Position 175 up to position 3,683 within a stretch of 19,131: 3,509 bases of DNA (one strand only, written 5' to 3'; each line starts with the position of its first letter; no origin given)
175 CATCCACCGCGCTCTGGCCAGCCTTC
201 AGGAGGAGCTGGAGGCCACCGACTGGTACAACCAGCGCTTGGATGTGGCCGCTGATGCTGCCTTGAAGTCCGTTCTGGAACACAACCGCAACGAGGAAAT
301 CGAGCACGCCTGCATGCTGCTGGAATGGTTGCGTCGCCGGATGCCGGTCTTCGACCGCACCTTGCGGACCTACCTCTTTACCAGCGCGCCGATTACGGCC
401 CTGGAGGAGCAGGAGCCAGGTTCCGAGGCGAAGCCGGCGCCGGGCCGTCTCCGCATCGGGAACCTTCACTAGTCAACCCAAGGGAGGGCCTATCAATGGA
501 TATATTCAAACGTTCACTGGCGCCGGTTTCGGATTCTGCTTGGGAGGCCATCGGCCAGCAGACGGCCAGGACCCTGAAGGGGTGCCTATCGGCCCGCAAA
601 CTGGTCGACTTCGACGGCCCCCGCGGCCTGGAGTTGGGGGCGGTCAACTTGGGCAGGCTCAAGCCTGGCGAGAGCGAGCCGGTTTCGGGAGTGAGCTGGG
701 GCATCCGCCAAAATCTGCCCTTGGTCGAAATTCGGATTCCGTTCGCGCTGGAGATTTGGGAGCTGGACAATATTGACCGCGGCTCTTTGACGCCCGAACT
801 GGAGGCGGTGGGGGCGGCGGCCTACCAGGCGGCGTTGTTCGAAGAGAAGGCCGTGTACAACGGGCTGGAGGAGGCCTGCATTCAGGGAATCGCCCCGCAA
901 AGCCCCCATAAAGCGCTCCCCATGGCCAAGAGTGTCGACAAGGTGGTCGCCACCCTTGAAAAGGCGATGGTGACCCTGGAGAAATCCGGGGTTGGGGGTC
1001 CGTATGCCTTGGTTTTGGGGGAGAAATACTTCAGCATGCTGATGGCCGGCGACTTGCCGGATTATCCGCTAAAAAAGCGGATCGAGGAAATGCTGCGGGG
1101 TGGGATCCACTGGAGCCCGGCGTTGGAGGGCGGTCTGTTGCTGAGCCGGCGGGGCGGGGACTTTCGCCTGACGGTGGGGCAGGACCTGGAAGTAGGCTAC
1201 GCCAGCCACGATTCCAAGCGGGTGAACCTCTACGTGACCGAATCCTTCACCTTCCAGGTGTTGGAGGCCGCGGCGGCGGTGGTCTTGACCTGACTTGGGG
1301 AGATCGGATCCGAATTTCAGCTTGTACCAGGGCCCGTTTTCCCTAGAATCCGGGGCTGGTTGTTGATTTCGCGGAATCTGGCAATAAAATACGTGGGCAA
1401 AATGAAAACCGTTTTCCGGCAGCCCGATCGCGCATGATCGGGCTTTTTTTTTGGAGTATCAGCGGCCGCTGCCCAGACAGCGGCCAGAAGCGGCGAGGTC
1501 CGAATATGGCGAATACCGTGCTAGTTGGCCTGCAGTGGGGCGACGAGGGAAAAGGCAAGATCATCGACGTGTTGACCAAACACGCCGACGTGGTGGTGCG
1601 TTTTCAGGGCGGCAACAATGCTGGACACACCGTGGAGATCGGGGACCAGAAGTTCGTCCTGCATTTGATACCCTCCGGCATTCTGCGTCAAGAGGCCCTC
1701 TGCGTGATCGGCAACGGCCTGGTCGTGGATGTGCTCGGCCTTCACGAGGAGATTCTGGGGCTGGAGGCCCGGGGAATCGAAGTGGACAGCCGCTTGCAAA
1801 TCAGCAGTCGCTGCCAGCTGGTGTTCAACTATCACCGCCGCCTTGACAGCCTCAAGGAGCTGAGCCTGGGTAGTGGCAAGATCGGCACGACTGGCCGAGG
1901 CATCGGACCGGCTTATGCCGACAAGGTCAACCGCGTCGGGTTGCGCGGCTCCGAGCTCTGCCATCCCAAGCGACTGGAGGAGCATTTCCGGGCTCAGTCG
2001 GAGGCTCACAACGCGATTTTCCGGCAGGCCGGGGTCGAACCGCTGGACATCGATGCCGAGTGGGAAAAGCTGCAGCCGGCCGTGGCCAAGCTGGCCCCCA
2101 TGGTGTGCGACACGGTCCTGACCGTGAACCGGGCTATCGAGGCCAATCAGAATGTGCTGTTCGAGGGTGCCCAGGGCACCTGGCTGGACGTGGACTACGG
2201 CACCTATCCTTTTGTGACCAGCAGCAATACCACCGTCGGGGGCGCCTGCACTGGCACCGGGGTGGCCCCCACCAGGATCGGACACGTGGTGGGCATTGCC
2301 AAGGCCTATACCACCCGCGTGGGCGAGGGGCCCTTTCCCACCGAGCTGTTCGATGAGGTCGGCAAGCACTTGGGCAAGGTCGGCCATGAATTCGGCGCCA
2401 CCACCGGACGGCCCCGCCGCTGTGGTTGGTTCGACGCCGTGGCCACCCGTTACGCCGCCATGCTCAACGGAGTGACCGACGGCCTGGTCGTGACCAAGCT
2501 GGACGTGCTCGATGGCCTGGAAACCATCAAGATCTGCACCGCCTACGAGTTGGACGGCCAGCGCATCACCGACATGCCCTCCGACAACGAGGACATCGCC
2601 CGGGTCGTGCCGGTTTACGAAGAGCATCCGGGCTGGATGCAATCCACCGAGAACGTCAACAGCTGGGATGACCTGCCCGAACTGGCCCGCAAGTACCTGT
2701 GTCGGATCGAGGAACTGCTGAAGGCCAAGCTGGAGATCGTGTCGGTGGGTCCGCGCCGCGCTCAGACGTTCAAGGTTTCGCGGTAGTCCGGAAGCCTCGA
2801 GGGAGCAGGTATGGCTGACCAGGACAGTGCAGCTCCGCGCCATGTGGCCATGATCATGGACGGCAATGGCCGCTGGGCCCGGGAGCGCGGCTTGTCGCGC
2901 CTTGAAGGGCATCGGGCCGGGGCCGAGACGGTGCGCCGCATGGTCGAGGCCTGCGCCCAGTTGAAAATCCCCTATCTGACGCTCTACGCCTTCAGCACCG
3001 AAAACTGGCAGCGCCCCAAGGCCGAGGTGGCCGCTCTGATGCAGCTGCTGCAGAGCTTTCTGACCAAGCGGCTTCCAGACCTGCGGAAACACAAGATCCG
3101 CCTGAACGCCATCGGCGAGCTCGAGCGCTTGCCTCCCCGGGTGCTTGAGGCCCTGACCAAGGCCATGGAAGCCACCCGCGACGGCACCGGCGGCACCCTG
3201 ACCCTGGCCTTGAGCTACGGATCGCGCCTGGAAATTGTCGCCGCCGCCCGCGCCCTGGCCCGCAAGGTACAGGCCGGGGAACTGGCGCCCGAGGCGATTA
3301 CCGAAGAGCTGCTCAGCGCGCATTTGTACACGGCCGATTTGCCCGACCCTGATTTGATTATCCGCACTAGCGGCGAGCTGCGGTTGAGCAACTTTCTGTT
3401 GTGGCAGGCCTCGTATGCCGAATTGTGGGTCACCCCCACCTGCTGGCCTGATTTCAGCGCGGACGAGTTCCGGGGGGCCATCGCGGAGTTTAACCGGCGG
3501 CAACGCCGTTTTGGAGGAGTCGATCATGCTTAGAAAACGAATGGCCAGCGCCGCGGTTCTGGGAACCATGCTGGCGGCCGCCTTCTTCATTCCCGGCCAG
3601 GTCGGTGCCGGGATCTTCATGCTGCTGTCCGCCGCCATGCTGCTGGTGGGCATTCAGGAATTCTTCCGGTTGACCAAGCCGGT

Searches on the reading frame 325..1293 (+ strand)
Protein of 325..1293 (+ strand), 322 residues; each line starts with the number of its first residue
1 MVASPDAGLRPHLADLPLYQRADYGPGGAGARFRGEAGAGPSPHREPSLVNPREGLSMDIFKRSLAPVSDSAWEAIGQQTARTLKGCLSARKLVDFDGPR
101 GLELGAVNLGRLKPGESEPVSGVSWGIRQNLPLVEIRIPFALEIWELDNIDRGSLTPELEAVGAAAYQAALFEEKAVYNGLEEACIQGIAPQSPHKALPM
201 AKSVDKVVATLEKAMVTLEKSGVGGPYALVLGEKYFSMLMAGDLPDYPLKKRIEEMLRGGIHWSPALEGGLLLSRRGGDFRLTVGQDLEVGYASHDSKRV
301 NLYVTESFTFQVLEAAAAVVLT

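Call 9: search_protein_families(library=pfam, proteins=[window:325-1293:+], max_evalue=0.001)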
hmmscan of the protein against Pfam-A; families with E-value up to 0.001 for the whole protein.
window:325-1293:+ (322 aa): 1 family
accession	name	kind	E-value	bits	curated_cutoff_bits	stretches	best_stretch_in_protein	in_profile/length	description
PF04454.18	Linocin_M18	-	1.1e-77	261.2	24.3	1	58-309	1-253/253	Encapsulating protein for peroxidase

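Call 77: search_protein_families(library=ncbifam, proteins=[window:325-1293:+], max_evalue=0.00001)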
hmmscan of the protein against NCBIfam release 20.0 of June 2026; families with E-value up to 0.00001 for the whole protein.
window:325-1293:+ (322 aa): 1 family
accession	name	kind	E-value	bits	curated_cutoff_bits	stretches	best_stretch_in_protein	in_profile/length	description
NF041155.2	encap_f1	equivalog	2.1e-79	266.6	100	1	62-321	2-261/261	family 1 encapsulin nanocompartment shell protein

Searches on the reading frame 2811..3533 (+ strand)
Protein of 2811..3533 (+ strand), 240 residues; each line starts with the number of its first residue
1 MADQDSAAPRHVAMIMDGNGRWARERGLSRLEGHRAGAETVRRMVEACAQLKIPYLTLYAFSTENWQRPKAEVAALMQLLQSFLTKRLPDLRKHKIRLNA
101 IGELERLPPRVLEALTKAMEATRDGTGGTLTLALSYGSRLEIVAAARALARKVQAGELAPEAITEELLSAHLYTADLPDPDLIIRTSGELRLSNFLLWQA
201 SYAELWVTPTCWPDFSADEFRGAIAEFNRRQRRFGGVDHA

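Call 9: search_protein_families(library=pfam, proteins=[window:2811-3533:+], max_evalue=0.001)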
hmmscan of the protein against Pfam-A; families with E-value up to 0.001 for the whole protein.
window:2811-3533:+ (240 aa): 1 family
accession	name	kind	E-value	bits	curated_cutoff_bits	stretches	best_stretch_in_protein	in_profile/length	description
PF01255.24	Prenyltransf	-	1.1e-85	287.1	27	1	15-235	1-219/219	Putative undecaprenyl diphosphate synthase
